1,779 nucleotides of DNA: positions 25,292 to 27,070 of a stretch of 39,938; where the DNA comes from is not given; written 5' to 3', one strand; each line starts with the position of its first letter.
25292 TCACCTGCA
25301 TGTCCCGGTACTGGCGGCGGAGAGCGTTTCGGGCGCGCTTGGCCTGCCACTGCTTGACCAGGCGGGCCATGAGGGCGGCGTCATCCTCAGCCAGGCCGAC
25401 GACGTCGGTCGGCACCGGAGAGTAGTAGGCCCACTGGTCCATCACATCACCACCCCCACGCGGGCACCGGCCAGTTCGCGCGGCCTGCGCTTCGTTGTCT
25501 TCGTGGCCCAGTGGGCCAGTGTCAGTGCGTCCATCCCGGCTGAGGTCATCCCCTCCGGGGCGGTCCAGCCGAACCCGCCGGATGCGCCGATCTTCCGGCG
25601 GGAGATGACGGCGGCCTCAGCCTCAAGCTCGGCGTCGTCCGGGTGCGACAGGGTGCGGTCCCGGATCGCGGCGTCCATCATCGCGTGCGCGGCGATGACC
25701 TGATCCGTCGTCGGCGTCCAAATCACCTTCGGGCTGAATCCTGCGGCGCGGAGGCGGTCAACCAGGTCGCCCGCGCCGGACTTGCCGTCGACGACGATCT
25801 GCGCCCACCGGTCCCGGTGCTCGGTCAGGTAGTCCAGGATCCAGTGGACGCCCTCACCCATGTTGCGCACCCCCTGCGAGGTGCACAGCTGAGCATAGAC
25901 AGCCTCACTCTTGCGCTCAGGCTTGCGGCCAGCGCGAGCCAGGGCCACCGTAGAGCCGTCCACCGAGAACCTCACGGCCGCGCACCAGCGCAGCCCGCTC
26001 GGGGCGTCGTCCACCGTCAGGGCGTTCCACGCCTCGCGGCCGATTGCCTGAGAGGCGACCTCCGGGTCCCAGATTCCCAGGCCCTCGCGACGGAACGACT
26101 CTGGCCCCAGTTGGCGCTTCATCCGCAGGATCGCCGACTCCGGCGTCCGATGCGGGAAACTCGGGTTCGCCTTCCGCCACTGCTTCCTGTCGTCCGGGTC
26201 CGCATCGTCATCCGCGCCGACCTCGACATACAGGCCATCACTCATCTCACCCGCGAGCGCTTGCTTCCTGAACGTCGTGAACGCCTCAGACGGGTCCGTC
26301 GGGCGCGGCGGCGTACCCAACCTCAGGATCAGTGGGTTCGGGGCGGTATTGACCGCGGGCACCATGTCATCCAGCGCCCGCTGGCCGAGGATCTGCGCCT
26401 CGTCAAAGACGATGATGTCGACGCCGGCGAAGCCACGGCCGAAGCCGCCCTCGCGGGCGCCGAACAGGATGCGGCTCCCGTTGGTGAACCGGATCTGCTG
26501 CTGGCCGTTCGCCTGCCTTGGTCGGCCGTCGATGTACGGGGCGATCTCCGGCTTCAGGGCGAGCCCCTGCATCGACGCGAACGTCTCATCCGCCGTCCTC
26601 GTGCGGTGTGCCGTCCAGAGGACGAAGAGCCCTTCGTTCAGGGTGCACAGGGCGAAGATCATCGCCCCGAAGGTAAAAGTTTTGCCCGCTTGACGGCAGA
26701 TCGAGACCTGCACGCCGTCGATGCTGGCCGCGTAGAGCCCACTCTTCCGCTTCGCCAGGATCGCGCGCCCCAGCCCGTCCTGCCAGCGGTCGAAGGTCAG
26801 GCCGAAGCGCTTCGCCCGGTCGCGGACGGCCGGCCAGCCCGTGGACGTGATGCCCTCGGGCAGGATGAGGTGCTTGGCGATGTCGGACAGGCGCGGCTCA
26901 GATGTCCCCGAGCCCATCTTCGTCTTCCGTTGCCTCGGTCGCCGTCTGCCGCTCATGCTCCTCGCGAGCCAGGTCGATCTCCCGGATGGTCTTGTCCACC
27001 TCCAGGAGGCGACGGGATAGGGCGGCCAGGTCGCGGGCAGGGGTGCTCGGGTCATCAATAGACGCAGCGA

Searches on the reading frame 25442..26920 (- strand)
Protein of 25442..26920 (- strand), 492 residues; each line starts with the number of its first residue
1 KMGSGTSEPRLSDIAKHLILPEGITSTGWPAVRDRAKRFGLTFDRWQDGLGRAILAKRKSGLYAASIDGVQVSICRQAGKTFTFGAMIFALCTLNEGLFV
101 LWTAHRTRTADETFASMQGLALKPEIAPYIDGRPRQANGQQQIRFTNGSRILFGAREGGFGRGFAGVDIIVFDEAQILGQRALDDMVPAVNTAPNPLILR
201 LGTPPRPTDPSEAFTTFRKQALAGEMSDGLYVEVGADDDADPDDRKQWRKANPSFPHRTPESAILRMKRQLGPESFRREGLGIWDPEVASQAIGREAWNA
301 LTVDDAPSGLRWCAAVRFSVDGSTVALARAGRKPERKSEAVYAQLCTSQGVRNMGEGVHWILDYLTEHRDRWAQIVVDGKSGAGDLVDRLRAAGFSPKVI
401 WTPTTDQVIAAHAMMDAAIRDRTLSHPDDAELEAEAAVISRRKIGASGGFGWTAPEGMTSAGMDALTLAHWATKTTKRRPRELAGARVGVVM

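Call 9: search_dna_similar(query=window:25442-26920:-, collection=phages, mode=protein, max_rows=15)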
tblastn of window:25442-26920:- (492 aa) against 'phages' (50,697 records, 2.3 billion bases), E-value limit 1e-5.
Records with a match: 1318; places in all: 1318; records where one place covers at least 80% of the query: 1298.
Best place of each record, by identity: <60% 1318.
By first word of the organism name: Mycobacterium 744; Propionibacterium 196; Gordonia 189; Streptococcus 74; Cutibacterium 44; Arthrobacter 21; Lactococcus 13; Bifidobacterium 11; Bacteriophage 8; Rhodococcus 6; and 10 more.
By host as written in the record: Mycobacterium smegmatis mc2 155 476; Gordonia terrae 3612 156; Mycobacterium smegmatis mc#155 119; Propionibacterium acnes 98; Cutibacterium acnes 48; Mycobacterium smegmatis mc2155 41; Propionibacterium acnes ATCC 6919 36; - 33; and 175 more.
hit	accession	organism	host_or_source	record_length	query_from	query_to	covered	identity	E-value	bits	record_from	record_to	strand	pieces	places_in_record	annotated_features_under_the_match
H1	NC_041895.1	Propionibacterium phage G4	Propionibacterium freudenreichii TL110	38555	10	480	96%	56.9%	2e-151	483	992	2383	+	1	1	3: terminase large subunit | 2: terminase small subunit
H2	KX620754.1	Propionibacterium phage G4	Propionibacterium freudenreichii TL110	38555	10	480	96%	56.9%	2e-151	483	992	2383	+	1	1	3: terminase large subunit | 2: hypothetical protein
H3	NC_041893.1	Propionibacterium phage Doucette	Propionibacterium freudenreichii TL110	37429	10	480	96%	56.5%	1e-149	478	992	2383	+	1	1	3: terminase large subunit | 2: terminase small subunit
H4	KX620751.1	Propionibacterium phage Doucette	Propionibacterium freudenreichii TL110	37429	10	480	96%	56.5%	1e-149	478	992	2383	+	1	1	3: terminase large subunit | 2: hypothetical protein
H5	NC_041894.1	Propionibacterium phage E6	Propionibacterium freudenreichii TL110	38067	10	480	96%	56.1%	3e-150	479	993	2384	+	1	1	3: terminase family protein | 2: terminase small subunit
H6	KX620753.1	Propionibacterium phage E6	Propionibacterium freudenreichii TL110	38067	10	480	96%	56.1%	3e-150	479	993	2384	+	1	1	3: terminase large subunit | 2: DNA binding protein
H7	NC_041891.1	Propionibacterium phage B22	Propionibacterium freudenreichii TL110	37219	10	480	96%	56.1%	8e-150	478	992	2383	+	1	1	3: terminase family protein | 2: terminase small subunit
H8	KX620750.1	Propionibacterium phage B22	Propionibacterium freudenreichii TL110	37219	10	480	96%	56.1%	8e-150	478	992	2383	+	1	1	3: terminase large subunit | 2: DNA binding protein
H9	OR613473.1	Arthrobacter phage AbbyDaisy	Arthrobacter globiformis NRRL B-2979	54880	3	485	98%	53.6%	7e-143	459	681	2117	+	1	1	3: terminase | 2: hypothetical protein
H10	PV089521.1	Arthrobacter phage MrSmee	Arthrobacter globiformis B-2979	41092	8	485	97%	53.5%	1e-139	449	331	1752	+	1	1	2: terminase | 1: hypothetical protein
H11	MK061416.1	Rothia phage Spartoi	Rothia dentocariosa TC5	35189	11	479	95%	51.1%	3e-125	407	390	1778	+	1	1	2: terminase | 1: hypothetical protein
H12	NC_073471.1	Rothia phage Spartoi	Rothia dentocariosa TC5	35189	11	479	95%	51.1%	3e-125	407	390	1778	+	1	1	2: terminase | 1: hypothetical protein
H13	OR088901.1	Arthrobacter phage 1191A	Arthrobacter sp. c7_119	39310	6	492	99%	43.7%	1e-95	322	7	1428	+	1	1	terminase large subunit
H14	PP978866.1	Mycobacterium phage Agent47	Mycobacterium smegmatis mc2155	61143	7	479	96%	44.8%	1e-92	314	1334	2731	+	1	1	6: terminase | 5: hypothetical protein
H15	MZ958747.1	Mycobacterium phage InvictusManeo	Mycobacterium smegmatis mc#155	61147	7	479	96%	44.8%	1e-92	314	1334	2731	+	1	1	6: terminase | 5: hypothetical protein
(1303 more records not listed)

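Call 56: find_related_loci(query=window:25442-26920:-, collection=genome_contigs, flank=10000)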
Query window:25442-26920:- (492 aa) in genome_contigs; peptide patterns used: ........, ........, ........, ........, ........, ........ (x = any residue, [..] = any of these).
490 stretches matched a pattern; 8 encode a relative of the query (tblastn E <= 1e-3); 8 distinct loci.
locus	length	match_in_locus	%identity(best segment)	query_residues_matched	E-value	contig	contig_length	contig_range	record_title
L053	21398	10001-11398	46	10-482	6e-116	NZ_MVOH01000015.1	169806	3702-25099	Bifidobacterium criceti strain Ham19E Contig_15, whole genome shotgun sequence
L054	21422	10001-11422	42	9-492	1e-103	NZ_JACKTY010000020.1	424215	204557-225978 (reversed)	Mycolicibacterium komossense strain DSM 44078 MKOMDSM44078_contig000020, whole genome shotgun sequence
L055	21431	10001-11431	43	4-481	9e-101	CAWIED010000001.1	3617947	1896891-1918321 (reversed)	MAG: uncultured Actinomycetota bacterium isolate MFD04580.bin.1.9 genome assembly, contig: contig_12172, whole genome sh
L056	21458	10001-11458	41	5-474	5e-91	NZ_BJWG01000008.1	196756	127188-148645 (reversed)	Cellulomonas composti strain NBRC 100758 sequence08, whole genome shotgun sequence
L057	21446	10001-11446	40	6-477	5e-90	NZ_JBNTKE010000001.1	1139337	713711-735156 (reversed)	Microbacterium sp. YY-01 Scaffold1, whole genome shotgun sequence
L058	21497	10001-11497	40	1-492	5e-89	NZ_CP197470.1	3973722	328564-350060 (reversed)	Microbacterium sp. F51-2R chromosome, complete genome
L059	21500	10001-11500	42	1-492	5e-101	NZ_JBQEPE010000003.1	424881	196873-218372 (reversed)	Microbacterium sp. 22195 scaffold3, whole genome shotgun sequence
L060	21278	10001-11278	26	70-472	2e-7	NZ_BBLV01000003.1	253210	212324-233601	Demequina gelatinilytica strain NBRC 109390, whole genome shotgun sequence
